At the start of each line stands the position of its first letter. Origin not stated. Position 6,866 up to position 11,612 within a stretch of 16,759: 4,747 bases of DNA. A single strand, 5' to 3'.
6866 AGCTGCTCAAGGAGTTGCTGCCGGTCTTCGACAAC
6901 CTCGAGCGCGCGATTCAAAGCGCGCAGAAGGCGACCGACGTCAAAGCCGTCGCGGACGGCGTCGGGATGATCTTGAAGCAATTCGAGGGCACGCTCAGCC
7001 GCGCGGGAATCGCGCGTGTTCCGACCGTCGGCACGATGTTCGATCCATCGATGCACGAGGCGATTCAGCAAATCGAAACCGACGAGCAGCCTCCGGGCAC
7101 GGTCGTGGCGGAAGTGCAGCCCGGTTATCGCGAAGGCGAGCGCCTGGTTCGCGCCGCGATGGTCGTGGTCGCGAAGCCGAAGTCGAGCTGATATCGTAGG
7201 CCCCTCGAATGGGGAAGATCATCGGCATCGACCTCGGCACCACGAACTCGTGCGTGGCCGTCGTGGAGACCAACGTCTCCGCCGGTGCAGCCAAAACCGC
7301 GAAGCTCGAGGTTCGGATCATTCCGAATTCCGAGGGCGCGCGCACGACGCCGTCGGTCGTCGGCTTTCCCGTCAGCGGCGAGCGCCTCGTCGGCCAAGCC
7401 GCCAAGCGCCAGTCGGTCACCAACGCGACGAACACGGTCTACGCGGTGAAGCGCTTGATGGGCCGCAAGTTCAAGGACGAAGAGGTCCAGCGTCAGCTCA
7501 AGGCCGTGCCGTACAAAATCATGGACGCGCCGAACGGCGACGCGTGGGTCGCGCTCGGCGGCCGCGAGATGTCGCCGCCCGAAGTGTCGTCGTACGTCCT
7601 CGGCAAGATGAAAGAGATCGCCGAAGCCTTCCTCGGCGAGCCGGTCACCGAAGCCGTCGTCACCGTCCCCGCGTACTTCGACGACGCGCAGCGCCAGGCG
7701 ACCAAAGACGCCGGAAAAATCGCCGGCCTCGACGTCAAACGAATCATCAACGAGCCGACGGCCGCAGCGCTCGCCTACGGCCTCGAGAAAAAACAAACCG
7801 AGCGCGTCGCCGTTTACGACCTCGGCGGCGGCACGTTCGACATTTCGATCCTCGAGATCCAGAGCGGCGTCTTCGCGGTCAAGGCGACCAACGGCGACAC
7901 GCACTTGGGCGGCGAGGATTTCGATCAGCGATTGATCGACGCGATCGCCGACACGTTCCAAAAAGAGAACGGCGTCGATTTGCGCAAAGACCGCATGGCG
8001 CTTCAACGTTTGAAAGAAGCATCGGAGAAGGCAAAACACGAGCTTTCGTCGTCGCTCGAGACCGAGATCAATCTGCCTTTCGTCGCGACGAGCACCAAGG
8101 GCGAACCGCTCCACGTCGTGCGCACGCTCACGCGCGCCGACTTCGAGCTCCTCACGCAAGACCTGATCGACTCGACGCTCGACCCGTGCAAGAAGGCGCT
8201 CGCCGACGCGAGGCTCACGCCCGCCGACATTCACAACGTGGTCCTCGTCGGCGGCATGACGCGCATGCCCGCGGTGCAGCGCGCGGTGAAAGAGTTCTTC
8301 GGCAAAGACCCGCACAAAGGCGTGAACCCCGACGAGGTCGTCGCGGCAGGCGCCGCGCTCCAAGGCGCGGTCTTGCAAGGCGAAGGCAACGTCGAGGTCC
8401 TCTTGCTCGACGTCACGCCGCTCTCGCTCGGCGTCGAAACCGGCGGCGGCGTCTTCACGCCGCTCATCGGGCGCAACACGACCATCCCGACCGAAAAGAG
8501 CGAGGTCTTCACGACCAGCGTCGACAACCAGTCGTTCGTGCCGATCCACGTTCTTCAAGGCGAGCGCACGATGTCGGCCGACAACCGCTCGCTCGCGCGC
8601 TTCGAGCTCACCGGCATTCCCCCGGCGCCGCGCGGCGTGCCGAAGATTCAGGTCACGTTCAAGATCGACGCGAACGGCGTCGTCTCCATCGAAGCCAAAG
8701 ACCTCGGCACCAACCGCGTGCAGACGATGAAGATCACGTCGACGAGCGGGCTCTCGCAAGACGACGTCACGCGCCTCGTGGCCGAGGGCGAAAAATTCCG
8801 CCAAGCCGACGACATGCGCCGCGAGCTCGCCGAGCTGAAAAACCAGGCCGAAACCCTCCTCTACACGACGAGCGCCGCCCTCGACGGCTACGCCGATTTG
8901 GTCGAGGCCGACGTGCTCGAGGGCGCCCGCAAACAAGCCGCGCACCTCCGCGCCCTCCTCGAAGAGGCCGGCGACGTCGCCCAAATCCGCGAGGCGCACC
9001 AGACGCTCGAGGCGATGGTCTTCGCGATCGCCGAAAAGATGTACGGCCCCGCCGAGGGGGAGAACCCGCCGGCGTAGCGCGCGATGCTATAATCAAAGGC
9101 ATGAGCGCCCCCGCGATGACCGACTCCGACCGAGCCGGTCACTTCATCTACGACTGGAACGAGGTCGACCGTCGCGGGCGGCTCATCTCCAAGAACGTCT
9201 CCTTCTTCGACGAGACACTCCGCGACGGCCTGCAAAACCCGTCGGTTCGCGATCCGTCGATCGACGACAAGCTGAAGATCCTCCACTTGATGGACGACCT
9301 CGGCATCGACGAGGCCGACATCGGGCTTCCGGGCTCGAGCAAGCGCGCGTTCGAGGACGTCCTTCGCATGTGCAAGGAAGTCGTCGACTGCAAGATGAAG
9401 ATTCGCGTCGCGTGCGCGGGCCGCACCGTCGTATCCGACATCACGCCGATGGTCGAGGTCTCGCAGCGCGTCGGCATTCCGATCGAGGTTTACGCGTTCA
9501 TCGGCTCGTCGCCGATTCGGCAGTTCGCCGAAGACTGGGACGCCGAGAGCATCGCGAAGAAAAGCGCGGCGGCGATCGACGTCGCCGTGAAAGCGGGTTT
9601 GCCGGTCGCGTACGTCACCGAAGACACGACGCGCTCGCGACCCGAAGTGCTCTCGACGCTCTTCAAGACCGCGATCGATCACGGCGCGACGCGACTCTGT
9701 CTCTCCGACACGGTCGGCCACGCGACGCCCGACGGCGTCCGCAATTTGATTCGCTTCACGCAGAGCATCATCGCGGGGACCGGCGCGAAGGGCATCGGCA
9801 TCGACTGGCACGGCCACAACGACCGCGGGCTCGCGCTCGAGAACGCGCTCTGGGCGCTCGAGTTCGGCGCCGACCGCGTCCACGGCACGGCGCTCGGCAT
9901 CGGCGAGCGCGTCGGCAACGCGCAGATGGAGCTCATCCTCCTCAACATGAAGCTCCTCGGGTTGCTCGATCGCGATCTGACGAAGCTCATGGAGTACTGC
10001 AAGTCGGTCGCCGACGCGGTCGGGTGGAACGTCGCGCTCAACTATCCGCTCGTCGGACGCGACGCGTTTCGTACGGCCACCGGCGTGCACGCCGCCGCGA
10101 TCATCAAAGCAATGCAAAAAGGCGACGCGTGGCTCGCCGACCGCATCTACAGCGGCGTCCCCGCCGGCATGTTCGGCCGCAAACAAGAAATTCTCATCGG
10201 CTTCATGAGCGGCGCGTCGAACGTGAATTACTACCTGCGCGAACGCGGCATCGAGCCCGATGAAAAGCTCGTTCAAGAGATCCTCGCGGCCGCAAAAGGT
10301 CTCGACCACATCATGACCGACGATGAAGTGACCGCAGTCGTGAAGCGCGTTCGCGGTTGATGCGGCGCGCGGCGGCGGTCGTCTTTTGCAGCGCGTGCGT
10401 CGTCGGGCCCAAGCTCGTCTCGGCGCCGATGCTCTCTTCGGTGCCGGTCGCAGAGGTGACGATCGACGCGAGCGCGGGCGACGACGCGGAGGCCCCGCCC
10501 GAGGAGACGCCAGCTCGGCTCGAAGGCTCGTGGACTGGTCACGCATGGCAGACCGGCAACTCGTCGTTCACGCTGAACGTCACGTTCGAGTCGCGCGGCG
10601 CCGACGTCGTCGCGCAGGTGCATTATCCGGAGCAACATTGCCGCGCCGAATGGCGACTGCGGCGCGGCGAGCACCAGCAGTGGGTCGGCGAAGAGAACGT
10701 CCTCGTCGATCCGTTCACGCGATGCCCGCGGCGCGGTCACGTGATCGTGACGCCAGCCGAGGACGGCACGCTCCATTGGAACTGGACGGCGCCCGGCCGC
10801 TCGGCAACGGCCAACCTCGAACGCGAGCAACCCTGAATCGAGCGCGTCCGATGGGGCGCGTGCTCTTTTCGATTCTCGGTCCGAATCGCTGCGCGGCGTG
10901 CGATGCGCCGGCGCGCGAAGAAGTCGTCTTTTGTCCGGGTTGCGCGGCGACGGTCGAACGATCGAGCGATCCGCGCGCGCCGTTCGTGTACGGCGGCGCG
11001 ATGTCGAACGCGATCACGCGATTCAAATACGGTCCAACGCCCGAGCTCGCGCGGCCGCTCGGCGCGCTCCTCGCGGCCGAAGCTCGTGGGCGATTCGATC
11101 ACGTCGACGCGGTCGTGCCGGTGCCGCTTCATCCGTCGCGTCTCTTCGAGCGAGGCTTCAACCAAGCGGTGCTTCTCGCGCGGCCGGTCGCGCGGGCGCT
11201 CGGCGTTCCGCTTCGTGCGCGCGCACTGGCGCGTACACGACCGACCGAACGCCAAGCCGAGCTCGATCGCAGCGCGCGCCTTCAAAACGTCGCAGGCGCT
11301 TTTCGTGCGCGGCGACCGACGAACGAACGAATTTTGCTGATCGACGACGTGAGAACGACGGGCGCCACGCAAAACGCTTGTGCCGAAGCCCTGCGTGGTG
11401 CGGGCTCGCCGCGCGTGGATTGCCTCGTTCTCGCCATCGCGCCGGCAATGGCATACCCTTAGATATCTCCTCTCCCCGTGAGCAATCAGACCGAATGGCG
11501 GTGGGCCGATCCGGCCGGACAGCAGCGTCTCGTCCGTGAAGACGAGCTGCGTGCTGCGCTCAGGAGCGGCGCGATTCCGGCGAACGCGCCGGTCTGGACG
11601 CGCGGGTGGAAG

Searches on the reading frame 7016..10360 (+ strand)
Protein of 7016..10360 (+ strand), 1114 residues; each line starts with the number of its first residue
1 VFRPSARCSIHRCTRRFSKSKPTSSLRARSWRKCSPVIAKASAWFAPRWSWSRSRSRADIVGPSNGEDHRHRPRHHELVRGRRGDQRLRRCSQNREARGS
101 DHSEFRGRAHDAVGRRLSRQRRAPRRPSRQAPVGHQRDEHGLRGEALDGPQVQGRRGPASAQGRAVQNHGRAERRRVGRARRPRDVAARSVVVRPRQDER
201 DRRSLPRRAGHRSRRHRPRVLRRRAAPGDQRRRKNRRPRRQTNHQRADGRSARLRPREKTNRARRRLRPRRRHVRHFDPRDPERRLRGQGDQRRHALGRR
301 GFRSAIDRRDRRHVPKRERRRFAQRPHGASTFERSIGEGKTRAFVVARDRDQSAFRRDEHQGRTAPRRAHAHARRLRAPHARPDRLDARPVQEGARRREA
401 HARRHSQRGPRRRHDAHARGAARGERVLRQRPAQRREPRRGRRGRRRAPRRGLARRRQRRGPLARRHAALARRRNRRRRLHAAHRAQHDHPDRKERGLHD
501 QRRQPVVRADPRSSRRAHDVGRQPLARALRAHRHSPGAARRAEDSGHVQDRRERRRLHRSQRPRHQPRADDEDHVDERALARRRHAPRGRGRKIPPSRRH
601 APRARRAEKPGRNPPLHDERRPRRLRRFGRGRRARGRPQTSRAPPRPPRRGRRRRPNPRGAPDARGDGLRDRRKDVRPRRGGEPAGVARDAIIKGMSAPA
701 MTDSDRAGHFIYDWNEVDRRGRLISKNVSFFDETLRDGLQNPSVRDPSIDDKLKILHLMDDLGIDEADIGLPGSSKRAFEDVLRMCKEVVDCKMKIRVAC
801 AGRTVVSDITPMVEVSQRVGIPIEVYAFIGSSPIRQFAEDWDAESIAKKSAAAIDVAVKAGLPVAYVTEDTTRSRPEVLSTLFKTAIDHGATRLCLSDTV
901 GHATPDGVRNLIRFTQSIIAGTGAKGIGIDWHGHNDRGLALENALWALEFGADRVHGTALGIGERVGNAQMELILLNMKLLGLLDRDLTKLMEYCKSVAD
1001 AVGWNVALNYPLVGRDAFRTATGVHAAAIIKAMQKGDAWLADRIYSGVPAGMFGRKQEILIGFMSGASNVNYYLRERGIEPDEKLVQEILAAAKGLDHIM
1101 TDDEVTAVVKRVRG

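Call 7: search_protein_families(library=pfam, proteins=[window:7016-10360:+], max_evalue=0.01)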
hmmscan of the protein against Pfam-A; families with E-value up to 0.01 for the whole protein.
window:7016-10360:+ (1114 aa): 1 family
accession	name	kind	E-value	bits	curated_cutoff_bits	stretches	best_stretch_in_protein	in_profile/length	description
PF00682.25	HMGL-like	-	3.9e-44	151.4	29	1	728-993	2-255/260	HMGL-like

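Call 8: search_protein_families(library=ncbifam, proteins=[window:7016-10360:+], max_evalue=0.01)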
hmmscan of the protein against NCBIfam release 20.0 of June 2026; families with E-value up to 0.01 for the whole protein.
window:7016-10360:+ (1114 aa): 20 families
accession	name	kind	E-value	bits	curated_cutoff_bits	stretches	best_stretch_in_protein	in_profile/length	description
NF002085.0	PRK00915.1-2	subfamily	4.3e-60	203.9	517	1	724-1113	10-380/504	2-isopropylmalate synthase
TIGR02090.1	LEU1_arch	subfamily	3.4e-54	184.3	484.75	1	728-1103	1-357/363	isopropylmalate/citramalate/homocitrate synthases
TIGR02146.1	LysS_fung_arch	equivalog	5.9e-54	183.6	413.55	1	731-1094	2-343/344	homocitrate synthase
TIGR02660.1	nifV_homocitr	equivalog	6.1e-52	177.1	462.9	1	728-1094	2-346/365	homocitrate synthase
NF002086.0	PRK00915.1-3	equivalog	6.8e-50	170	532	1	726-1109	5-381/516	2-isopropylmalate synthase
NF041069.1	IPMS_Sufob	equivalog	2.7e-47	161.8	600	1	729-1108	2-364/371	isopropylmalate synthase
NF002087.0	PRK00915.1-4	equivalog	1.9e-45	155.4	729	1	726-1109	5-382/516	2-isopropylmalate synthase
TIGR00973.1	leuA_bact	equivalog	3.1e-45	154.6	598.7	1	728-1096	2-360/494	2-isopropylmalate synthase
NF002088.0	PRK00915.1-5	equivalog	6.9e-43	146.9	697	1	726-1109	2-378/514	2-isopropylmalate synthase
NF002084.0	PRK00915.1-1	equivalog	3.6e-35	121.5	748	1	725-1034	2-309/523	2-isopropylmalate synthase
TIGR00977.1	citramal_synth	equivalog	1.1e-32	113.1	450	1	728-1097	2-366/526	citramalate synthase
NF042433.1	CitmalDyn_Leptosp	equivalog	2.5e-21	75.8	950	1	727-1091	7-359/514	(R)-citramalate synthase CimA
NF042434.1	IPMS_Lepto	equivalog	7.5e-21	74.5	500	1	726-1094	4-367/374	2-isopropylmalate synthase LeuA2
NF002991.1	PRK03739.1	subfamily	2.6e-18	66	455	1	895-1037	205-346/550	2-isopropylmalate synthase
NF006049.0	PRK08195.1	subfamily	3.8e-14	52.5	229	1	850-998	121-266/344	4-hyroxy-2-oxovalerate/4-hydroxy-2-oxopentanoic acid aldolase,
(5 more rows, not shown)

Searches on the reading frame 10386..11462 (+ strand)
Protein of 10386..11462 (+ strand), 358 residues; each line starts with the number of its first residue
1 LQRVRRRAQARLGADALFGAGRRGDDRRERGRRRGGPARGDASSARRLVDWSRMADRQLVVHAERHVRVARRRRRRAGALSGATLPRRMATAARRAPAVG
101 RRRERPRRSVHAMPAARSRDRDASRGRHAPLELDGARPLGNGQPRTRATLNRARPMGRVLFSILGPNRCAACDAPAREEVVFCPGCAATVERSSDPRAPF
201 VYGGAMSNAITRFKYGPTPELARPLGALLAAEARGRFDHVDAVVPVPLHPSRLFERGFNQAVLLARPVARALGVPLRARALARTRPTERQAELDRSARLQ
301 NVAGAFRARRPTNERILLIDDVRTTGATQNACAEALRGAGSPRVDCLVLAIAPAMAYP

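Call 7: search_protein_families(library=pfam, proteins=[window:10386-11462:+], max_evalue=0.01)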
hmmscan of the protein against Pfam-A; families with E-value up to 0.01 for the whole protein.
window:10386-11462:+ (358 aa): 2 families
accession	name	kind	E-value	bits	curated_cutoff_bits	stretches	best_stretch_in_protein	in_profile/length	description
PF00156.33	Pribosyltran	-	3e-05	23.8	26.3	1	261-352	40-126/158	Phosphoribosyl transferase domain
PF18912.6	DZR_2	-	0.00027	21.1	27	1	162-196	3-37/56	Double zinc ribbon domain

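Call 8: search_protein_families(library=ncbifam, proteins=[window:10386-11462:+], max_evalue=0.01)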
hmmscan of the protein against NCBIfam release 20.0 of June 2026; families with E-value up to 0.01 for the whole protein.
window:10386-11462:+ (358 aa): 4 families
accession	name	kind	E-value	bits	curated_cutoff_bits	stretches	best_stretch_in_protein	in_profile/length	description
NF008616.0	PRK11595.1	equivalog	1.4e-26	93.4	304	1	167-346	35-220/227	DNA utilization protein GntX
TIGR00201.1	comF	subfamily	3.4e-24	85.8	233.55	1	169-350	1-189/190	ComF family protein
NF005537.0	PRK07199.1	subfamily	0.00065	18.9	322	1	312-349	210-247/301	ribose-phosphate diphosphokinase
NF002620.0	PRK02277.1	subfamily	0.009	15.7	115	0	312-350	140-178/201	orotate phosphoribosyltransferase-like protein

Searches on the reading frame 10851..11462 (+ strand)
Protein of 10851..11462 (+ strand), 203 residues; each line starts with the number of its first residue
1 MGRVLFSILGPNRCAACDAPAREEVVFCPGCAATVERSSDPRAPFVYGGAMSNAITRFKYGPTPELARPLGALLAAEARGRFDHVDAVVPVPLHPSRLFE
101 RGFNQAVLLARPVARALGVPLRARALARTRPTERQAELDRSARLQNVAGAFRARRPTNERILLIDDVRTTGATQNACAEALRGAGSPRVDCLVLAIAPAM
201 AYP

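Call 61: search_protein_families(library=pfam, proteins=[window:10851-11462:+], max_evalue=0.01)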
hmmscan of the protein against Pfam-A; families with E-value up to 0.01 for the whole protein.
window:10851-11462:+ (203 aa): 2 families
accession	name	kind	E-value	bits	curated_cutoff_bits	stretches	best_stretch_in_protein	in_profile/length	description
PF00156.33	Pribosyltran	-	9.3e-06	25.5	26.3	1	106-197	40-126/158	Phosphoribosyl transferase domain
PF18912.6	DZR_2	-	0.00011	22.4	27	1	7-41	3-37/56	Double zinc ribbon domain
